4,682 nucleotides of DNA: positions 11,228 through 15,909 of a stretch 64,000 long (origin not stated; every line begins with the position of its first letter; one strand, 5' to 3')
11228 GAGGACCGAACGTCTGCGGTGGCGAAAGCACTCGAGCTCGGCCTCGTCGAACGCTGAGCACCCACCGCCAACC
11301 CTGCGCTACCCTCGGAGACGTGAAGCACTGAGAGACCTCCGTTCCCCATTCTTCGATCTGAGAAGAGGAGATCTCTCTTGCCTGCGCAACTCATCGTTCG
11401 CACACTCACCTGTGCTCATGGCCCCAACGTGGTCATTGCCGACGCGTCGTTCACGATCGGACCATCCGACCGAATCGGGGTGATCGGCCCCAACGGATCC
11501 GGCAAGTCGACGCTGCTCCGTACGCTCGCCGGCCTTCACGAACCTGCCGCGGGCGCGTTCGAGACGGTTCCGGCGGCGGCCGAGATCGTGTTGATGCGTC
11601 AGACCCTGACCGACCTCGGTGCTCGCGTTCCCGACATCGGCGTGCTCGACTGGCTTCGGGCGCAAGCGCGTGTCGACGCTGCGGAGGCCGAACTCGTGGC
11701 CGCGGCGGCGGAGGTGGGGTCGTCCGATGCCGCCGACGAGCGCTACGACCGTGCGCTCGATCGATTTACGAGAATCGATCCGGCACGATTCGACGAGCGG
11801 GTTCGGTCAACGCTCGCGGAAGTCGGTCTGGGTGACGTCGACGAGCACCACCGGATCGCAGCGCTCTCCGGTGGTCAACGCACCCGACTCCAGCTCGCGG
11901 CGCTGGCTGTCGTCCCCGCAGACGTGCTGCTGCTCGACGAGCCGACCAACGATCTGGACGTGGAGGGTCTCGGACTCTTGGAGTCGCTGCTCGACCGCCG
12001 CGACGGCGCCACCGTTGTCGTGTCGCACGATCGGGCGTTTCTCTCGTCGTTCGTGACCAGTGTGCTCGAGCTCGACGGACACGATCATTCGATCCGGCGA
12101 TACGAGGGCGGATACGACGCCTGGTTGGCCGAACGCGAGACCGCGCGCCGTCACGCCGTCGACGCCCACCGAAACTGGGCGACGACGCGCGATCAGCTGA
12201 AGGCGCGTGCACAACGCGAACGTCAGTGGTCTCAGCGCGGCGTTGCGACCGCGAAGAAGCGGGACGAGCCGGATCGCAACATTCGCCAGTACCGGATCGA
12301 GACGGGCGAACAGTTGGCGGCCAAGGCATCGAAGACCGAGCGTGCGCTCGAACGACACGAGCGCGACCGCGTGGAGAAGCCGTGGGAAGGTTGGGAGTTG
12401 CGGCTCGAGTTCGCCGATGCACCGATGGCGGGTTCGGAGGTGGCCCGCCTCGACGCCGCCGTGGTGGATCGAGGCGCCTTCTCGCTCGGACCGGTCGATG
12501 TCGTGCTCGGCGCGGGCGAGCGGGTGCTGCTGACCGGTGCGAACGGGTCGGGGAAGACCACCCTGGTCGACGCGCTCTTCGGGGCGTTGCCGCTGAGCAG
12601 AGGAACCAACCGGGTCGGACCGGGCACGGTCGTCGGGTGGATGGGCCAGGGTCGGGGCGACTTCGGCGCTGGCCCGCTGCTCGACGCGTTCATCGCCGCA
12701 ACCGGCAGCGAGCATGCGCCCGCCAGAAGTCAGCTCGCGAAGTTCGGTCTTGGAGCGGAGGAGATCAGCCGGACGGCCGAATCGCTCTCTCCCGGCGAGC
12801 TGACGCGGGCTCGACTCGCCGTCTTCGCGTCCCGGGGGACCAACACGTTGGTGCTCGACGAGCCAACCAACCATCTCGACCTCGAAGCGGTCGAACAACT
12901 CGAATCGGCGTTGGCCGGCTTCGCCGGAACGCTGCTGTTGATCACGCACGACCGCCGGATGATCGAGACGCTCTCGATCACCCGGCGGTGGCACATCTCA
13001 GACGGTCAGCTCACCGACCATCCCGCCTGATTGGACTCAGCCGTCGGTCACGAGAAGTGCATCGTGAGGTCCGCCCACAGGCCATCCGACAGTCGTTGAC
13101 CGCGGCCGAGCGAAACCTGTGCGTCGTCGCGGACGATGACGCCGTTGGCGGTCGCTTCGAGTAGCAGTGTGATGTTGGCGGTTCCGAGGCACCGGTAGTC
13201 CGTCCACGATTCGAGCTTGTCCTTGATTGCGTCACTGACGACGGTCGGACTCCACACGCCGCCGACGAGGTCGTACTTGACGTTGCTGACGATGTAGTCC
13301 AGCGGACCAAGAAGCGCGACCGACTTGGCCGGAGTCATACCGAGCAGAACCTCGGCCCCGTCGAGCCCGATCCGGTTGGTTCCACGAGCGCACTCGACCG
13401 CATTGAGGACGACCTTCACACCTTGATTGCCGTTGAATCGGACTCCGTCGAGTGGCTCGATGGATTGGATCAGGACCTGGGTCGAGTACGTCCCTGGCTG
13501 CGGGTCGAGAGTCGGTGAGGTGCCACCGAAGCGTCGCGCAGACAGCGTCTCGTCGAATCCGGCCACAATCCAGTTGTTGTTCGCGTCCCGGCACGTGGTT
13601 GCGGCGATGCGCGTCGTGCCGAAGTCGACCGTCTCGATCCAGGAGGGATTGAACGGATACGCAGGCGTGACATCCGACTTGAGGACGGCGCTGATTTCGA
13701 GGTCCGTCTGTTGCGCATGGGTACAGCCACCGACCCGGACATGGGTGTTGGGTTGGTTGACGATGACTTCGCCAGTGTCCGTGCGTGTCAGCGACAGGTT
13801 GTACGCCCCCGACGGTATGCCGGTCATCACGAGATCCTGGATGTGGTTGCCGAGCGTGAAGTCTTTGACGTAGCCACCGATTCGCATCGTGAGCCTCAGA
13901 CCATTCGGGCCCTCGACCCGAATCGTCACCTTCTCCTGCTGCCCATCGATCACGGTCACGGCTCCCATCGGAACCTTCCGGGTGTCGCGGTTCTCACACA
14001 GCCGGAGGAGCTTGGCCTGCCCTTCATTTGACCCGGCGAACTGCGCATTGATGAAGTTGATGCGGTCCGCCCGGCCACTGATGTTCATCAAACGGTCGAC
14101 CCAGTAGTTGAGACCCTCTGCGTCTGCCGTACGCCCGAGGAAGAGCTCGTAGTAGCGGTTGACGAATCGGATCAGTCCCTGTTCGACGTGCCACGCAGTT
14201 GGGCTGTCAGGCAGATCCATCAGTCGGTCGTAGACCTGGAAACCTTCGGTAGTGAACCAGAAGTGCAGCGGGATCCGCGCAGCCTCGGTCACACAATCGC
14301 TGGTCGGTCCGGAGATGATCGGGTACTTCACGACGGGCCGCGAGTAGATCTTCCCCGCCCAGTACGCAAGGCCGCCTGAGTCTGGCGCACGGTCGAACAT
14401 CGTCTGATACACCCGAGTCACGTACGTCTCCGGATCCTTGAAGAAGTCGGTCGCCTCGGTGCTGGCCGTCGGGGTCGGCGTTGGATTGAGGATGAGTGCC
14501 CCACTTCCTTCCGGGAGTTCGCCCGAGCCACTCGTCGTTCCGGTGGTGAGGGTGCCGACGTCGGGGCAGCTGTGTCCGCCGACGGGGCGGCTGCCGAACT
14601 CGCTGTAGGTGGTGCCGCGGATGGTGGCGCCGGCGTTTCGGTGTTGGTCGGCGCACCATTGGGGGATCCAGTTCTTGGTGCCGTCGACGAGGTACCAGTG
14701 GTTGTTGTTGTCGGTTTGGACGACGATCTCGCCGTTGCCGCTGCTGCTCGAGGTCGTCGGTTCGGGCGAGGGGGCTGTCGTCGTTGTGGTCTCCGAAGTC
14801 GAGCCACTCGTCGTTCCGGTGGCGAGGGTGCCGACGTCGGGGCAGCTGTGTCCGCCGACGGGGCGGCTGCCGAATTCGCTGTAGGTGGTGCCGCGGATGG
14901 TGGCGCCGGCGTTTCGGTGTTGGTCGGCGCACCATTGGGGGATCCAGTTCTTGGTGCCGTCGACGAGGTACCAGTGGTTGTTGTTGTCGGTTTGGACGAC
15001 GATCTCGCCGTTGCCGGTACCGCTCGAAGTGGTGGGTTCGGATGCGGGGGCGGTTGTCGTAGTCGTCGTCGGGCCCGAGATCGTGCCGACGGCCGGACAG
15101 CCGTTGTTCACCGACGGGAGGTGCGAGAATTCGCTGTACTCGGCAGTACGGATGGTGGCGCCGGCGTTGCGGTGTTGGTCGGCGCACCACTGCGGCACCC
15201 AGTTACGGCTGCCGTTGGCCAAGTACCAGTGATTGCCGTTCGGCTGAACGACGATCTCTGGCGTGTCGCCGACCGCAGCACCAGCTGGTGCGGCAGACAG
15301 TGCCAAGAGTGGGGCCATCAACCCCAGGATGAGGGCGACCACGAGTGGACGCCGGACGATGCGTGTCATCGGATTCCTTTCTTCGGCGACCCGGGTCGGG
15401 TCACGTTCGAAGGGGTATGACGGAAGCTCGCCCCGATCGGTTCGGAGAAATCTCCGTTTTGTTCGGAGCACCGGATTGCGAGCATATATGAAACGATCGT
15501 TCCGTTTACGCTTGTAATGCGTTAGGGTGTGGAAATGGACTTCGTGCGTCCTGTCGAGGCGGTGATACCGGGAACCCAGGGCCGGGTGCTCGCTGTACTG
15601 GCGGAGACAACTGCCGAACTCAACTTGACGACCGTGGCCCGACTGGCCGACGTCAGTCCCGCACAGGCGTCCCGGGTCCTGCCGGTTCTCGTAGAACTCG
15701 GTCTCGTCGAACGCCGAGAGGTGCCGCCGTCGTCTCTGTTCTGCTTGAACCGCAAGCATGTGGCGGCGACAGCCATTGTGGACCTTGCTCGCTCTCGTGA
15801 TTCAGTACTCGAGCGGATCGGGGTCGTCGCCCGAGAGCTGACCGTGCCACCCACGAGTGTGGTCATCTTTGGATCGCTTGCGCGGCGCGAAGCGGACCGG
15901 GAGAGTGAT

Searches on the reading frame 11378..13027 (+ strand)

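Call 72: search_protein_families(library=pfam, proteins=[window:11378-13027:+])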
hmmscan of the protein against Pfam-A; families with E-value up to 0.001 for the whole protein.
window:11378-13027:+ (550 aa): 16 families
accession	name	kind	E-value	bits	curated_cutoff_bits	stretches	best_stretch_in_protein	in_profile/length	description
PF00005.33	ABC_tran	-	1.3e-37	129.9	25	2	22-191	3-137/137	ABC transporter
PF13304.12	AAA_21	-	2.3e-15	57.9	27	1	34-55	3-24/304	AAA domain, putative AbiEii toxin, Type IV TA system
PF02463.25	SMC_N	-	3.7e-12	46.6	40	0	384-401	28-46/220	RecF/RecN/SMC N terminal domain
PF13555.12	AAA_29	-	7.7e-12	45.2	27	1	379-401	22-43/61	P-loop containing region of AAA domain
PF13191.12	AAA_16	-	3.4e-09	37.9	32.6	1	378-425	22-63/167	AAA ATPase domain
PF13401.12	AAA_22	-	4.6e-08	33.9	27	0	383-517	8-116/130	AAA domain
PF13476.12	AAA_23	-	3.2e-07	31.6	27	1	384-404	23-43/201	AAA domain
PF13671.12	AAA_33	-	1.3e-06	29.2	27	0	383-413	2-28/143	AAA domain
PF13521.12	AAA_28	-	7.3e-06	26.7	27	0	32-97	1-58/164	AAA domain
PF05729.18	NACHT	-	1.1e-05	25.8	26.7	0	382-401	2-21/167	NACHT domain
PF13238.12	AAA_18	-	9.7e-05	23.3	29.4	0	33-53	1-21/128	AAA domain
PF00437.27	T2SSE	-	0.00014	21.1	24.9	0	35-80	147-192/370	Type II/IV secretion system protein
PF25199.1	nSTAND_NTPase5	-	0.00041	20.6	34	0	33-51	44-62/145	Novel STAND NTPase 5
PF13175.12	AAA_15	-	0.00046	20.3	32.1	0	35-51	28-44/374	AAA ATPase domain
PF01926.29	MMR_HSR1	-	0.00049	20.6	21.9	0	32-53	1-22/113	50S ribosome-binding GTPase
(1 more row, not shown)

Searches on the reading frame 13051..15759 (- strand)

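Call 72: search_protein_families(library=pfam, proteins=[window:13051-15759:-])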
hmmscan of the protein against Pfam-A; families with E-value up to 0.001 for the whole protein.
window:13051-15759:- (903 aa): 1 family
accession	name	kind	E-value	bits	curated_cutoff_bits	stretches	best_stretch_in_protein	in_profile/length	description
PF13946.11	DUF4214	-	1e-15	58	23.2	2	433-473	7-50/72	Domain of unknown function (DUF4214)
